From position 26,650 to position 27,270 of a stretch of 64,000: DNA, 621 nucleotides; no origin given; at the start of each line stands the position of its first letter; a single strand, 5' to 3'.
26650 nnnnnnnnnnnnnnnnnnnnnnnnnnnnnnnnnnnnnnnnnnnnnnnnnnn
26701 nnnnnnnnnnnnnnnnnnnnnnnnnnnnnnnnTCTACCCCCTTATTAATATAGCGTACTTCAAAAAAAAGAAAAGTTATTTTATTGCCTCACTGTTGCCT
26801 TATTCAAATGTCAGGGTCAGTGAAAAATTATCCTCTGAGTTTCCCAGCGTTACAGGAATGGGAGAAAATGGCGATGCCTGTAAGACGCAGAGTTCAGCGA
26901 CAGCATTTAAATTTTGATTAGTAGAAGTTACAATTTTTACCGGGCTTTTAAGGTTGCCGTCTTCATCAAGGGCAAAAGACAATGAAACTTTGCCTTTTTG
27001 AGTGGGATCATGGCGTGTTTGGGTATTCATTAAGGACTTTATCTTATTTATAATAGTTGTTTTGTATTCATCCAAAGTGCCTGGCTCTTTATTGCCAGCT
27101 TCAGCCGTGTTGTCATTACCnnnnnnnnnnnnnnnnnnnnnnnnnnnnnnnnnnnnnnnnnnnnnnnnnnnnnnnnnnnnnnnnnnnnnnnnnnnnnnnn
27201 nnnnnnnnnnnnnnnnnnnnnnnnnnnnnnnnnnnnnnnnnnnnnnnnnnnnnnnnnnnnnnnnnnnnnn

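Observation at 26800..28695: Secretin fused to a TonB C-terminal domain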

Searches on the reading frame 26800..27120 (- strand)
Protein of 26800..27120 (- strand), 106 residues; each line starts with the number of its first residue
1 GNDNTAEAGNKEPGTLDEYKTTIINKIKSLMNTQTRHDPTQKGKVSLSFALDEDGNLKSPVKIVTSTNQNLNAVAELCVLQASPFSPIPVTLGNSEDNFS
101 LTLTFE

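Call 3: search_protein_families(library=pfam, proteins=[window:26800-27120:-], max_evalue=1)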
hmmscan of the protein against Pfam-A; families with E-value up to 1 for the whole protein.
window:26800-27120:- (106 aa): 2 families
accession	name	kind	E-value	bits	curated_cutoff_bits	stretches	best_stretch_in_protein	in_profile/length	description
PF03544.19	TonB_C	-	0.00024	21.9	24.6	1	41-93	14-64/79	Gram-negative bacterial TonB protein C-terminal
PF13103.11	TonB_2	-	0.001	19.6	22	1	17-102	2-84/85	TonB C terminal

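Call 48: search_protein_representatives(alignment_id=A3)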
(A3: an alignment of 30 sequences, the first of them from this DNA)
Query: 30 sequences, 92 profile positions. Proteins with E-value up to 0.001 (for the whole library): 8508; up to 1e-10: 475; up to 1e-30: 4. The best 150 are listed.
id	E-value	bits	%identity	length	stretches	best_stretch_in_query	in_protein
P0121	1.6e-54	198.2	-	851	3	2-92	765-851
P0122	2.0e-34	133.8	-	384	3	4-92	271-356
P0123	7.1e-34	132.0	-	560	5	3-76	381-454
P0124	7.4e-32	125.5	-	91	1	3-92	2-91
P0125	3.5e-29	117.0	-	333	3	3-86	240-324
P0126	1.2e-28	115.2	-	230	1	2-92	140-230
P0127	1.7e-27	111.6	-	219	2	25-89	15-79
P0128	3.1e-24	101.1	-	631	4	4-81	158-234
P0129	8.1e-24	99.8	-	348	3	4-90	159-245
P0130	9.2e-24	99.6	-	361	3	2-85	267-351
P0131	2.5e-23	98.2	-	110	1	4-92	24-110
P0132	4.8e-23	97.3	-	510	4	3-89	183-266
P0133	1.0e-22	96.3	-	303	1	4-92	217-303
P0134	3.2e-22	94.7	-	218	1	3-92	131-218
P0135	5.7e-22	93.9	-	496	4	4-79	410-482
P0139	1.1e-20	89.7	-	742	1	3-92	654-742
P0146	2.8e-19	85.3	-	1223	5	4-78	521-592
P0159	7.1e-18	80.7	-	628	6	4-79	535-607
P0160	7.8e-18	80.6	-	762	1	4-92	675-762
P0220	9.2e-15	70.8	-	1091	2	3-92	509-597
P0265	7.0e-14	67.9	-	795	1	26-92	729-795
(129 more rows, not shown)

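Call 49: search_protein_families(library=pfam, proteins=[P0121, P0122, P0123, P0128, P0139, P0146, P0159, P0160, P0220, P0265], max_evalue=0.001)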
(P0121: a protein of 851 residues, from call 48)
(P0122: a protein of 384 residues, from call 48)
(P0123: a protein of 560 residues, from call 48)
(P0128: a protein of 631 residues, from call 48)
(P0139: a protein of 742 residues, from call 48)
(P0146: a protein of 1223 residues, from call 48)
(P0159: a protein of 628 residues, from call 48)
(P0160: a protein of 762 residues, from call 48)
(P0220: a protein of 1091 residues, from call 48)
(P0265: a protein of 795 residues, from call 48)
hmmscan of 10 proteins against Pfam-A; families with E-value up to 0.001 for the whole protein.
P0121 (851 aa): 6 families
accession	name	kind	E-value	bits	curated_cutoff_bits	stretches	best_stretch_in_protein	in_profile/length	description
PF00263.26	Secretin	-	7.2e-44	149.8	27.5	1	305-476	3-168/169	Bacterial type II and III secretion system protein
PF03958.22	Secretin_N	-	3e-26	91.9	28.2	2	123-182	1-67/69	Bacterial type II/III secretion system short domain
PF03544.19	TonB_C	-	1.3e-17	64.4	24.6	2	786-851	14-78/79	Gram-negative bacterial TonB protein C-terminal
PF13103.11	TonB_2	-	6.4e-17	61.9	22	1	765-836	1-73/85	TonB C terminal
PF21305.2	type_II_gspD_N0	-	6e-05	23.3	27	1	38-103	1-71/71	GspD-like, N0 domain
PF07660.19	STN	-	0.00021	21.5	28.4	1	59-103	2-49/52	Secretin and TonB N terminus short domain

P0122 (384 aa): 3 families
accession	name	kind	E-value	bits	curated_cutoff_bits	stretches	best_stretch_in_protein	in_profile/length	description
PF13103.11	TonB_2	-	5.5e-47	158.2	22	3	60-141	2-85/85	TonB C terminal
PF03544.19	TonB_C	-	1.5e-26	93.1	24.6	3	295-354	18-76/79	Gram-negative bacterial TonB protein C-terminal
PF06519.16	TolA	-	8.9e-12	45.5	25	1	168-241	6-77/96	TolA C-terminal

P0123 (560 aa): 3 families
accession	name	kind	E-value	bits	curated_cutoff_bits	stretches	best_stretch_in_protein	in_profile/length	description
PF03544.19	TonB_C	-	4e-85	280.8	24.6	5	397-470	5-79/79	Gram-negative bacterial TonB protein C-terminal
PF13103.11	TonB_2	-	1.7e-48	163.1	22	5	267-345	2-77/85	TonB C terminal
PF06519.16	TolA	-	6.8e-14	52.3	25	0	262-342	9-83/96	TolA C-terminal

P0128 (631 aa): 3 families
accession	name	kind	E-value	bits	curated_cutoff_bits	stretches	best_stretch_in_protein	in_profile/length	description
PF13103.11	TonB_2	-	1.9e-55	185.3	22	5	539-614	3-78/85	TonB C terminal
PF03544.19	TonB_C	-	7.3e-42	142.1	24.6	4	373-423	17-66/79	Gram-negative bacterial TonB protein C-terminal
PF06519.16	TolA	-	6.3e-11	42.8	25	0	538-609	14-83/96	TolA C-terminal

P0139 (742 aa): 6 families
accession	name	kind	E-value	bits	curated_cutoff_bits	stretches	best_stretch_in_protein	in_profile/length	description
PF00263.26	Secretin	-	1.7e-50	171.4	27.5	1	386-557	1-168/169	Bacterial type II and III secretion system protein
PF03958.22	Secretin_N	-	8.3e-25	87.2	28.2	2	191-250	1-67/69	Bacterial type II/III secretion system short domain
PF07660.19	STN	-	2.3e-09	37.3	28.4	1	126-173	1-51/52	Secretin and TonB N terminus short domain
PF13103.11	TonB_2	-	1.8e-07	31.6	22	1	654-729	2-77/85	TonB C terminal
PF03544.19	TonB_C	-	3e-05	24.8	24.6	1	676-734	14-71/79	Gram-negative bacterial TonB protein C-terminal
PF21305.2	type_II_gspD_N0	-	0.00018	21.7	27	1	107-156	2-52/71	GspD-like, N0 domain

P0146 (1223 aa): 15 families
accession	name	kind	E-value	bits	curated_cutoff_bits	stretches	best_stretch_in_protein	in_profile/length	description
PF13103.11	TonB_2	-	9.1e-35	119.1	22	2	657-740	1-85/85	TonB C terminal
PF07719.23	TPR_2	-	1.2e-25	87.9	27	1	217-249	2-34/34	Tetratricopeptide repeat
PF03544.19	TonB_C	-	5.5e-24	84.9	24.6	1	682-743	17-78/79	Gram-negative bacterial TonB protein C-terminal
PF00515.34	TPR_1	-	5.9e-21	73.8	27.8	0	380-408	6-34/34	Tetratricopeptide repeat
PF13414.12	TPR_11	-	9.1e-13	48.1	26.8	1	230-260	8-38/42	TPR repeat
PF13181.12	TPR_8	-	1.2e-12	47.4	25.7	0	434-461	5-32/34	Tetratricopeptide repeat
PF13432.12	TPR_16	-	2.7e-10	40.9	32.7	0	348-408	3-64/65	Tetratricopeptide repeat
PF14559.12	TPR_19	-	7.9e-10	39.4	25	0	228-260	3-35/68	Tetratricopeptide repeat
PF13424.12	TPR_12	-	1.2e-08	35.5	30.1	0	343-405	4-75/77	Tetratricopeptide repeat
PF13428.12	TPR_14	-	5.6e-08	33.1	23.5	0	384-412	10-38/44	Tetratricopeptide repeat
PF06519.16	TolA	-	3.7e-07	30.7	25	0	814-862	32-81/96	TolA C-terminal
PF23914.1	TPR_CcmH_CycH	-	7.2e-06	26.4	42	0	381-412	56-87/158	Cytochrome c-type biogenesis protein H TPR domain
PF13176.12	TPR_7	-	5.3e-05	23.4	27.9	0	229-248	12-31/36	Tetratricopeptide repeat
PF13174.12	TPR_6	-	6.9e-05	23.7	26.3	0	436-461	6-31/33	Tetratricopeptide repeat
PF24575.1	TPR_Slam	-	0.00036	21.4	35.2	0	226-259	57-90/104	Surface lipoprotein assembly modifier, N-terminal TPR repeats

P0159 (628 aa): 2 families
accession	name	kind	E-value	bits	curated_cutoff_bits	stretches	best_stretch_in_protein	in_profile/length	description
PF13103.11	TonB_2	-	2.4e-28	98.5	22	1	535-613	3-82/85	TonB C terminal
PF03544.19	TonB_C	-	7.3e-20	71.6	24.6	0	560-614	19-71/79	Gram-negative bacterial TonB protein C-terminal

P0160 (762 aa): 3 families
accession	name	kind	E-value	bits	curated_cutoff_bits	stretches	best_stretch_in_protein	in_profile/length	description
PF00263.26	Secretin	-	3.4e-50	170.4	27.5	1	415-582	2-168/169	Bacterial type II and III secretion system protein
PF03958.22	Secretin_N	-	1.7e-22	79.8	28.2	2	284-342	1-65/69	Bacterial type II/III secretion system short domain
PF07660.19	STN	-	1.6e-05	25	28.4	1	158-203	1-49/52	Secretin and TonB N terminus short domain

P0220 (1091 aa): 4 families
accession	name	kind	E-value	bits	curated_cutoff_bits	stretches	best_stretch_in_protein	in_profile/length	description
PF00263.26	Secretin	-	5.8e-42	143.6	27.5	1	273-429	2-168/169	Bacterial type II and III secretion system protein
PF03544.19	TonB_C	-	1.6e-22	80.2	24.6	2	533-597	15-78/79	Gram-negative bacterial TonB protein C-terminal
PF13629.12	T2SS-T3SS_pil_N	-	3.4e-19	68.7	23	1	65-130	3-71/72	Pilus formation protein N terminal region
PF13103.11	TonB_2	-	4.4e-17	62.4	22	2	510-588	3-79/85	TonB C terminal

P0265 (795 aa): 4 families
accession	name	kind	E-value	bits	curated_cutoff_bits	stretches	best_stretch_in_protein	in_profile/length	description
PF00263.26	Secretin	-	1.2e-44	152.3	27.5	1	408-588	1-168/169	Bacterial type II and III secretion system protein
PF03958.22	Secretin_N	-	1.2e-22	80.3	28.2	2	215-274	1-67/69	Bacterial type II/III secretion system short domain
PF07660.19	STN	-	2.7e-05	24.3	28.4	0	151-195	2-49/52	Secretin and TonB N terminus short domain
PF21305.2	type_II_gspD_N0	-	0.00014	22.1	27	0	130-185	1-60/71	GspD-like, N0 domain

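Call 50: list_cluster_members(proteins=[P0121, P0220, P0123, P0146, P0128, P0122, P0126, P0133])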
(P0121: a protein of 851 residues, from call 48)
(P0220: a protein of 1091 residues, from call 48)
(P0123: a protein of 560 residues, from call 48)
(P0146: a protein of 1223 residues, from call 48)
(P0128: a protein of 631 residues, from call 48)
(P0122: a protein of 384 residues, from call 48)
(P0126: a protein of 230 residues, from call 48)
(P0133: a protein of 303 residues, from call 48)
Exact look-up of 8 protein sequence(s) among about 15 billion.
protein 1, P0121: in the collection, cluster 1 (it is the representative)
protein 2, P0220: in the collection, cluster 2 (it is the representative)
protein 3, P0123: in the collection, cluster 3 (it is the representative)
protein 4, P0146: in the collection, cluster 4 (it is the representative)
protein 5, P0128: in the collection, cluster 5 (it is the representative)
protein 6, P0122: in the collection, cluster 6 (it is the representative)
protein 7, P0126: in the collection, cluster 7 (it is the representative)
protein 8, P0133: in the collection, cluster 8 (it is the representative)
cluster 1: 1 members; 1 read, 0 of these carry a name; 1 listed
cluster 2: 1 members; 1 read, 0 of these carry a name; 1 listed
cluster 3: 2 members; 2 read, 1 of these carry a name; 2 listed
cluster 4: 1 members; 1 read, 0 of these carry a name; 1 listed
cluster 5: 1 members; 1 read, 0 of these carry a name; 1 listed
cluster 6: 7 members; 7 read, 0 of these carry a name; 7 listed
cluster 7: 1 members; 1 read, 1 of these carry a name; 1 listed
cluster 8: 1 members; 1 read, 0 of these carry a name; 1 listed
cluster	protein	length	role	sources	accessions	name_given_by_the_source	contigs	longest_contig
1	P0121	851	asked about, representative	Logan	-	-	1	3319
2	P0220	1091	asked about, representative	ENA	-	-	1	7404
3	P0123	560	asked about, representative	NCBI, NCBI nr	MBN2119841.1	MAG: TonB family protein, partial [Candidatus Omnitrophica bacterium] | TonB family protein [Candidatus Omnitrophota bacterium]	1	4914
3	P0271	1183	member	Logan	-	-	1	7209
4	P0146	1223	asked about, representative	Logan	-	-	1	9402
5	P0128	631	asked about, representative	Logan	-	-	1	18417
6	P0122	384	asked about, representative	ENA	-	-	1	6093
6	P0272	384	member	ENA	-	-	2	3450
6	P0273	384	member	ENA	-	-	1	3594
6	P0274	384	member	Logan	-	-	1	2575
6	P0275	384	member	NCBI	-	-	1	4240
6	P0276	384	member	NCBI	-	-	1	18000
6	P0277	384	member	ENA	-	-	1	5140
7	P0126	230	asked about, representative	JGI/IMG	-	TonB family protein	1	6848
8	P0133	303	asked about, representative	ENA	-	-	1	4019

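Call 51: find_encoding_contigs(protein=P0220, flank=7000, max_places=2)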
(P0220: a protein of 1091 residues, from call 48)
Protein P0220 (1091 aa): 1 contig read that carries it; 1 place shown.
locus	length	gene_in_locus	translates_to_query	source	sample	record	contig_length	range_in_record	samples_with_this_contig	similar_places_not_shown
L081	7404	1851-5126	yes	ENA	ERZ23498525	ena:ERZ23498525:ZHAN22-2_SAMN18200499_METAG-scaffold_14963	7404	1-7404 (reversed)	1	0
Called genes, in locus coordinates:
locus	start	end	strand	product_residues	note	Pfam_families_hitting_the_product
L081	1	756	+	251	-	?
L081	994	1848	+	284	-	PF08666:SAF, PF16976:RcpC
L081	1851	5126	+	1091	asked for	PF13629:T2SS-T3SS_pil_N, PF00263:Secretin, PF13103:TonB_2 (weak), PF03544:TonB_C, PF13103:TonB_2 (weak)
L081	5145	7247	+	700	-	PF01656:CbiA, PF02374:ArsA_ATPase (weak), PF10609:ParA, PF13614:AAA_31, PF27713:UCP018868 (faint), PF00437:T2SSE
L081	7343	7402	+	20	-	?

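Call 62: find_encoding_contigs(protein=P0276, flank=6000, max_places=2)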
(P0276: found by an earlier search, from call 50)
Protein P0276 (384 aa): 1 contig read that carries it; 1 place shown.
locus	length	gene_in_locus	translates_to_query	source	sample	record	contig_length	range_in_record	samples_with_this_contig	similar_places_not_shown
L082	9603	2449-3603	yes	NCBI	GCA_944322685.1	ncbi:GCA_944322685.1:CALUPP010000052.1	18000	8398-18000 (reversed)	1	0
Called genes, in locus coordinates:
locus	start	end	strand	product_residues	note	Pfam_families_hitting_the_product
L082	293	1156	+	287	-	PF02401:LYTB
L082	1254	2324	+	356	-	PF00575:S1, PF13509:S1_2 (faint), PF00575:S1, PF23459:S1_RRP5 (weak)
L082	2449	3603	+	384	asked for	PF06519:TolA (faint), PF13103:TonB_2, PF27683:UCP034077 (faint), PF03544:TonB_C (weak), PF13103:TonB_2, PF03544:TonB_C (weak), PF13103:TonB_2, PF03544:TonB_C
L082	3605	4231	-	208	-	PF03167:UDG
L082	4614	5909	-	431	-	PF02810:SEC-C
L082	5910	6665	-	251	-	PF02578:Cu-oxidase_4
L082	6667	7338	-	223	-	PF14681:UPRTase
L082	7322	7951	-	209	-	PF02470:MlaD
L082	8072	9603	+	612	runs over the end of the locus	PF00515:TPR_1 (faint), PF07719:TPR_2 (faint), PF09295:ChAPs (faint), PF13176:TPR_7 (faint), PF13429:TPR_15 (weak), PF12895:ANAPC3 (weak), PF13432:TPR_16 (weak), PF14559:TPR_19, +16 more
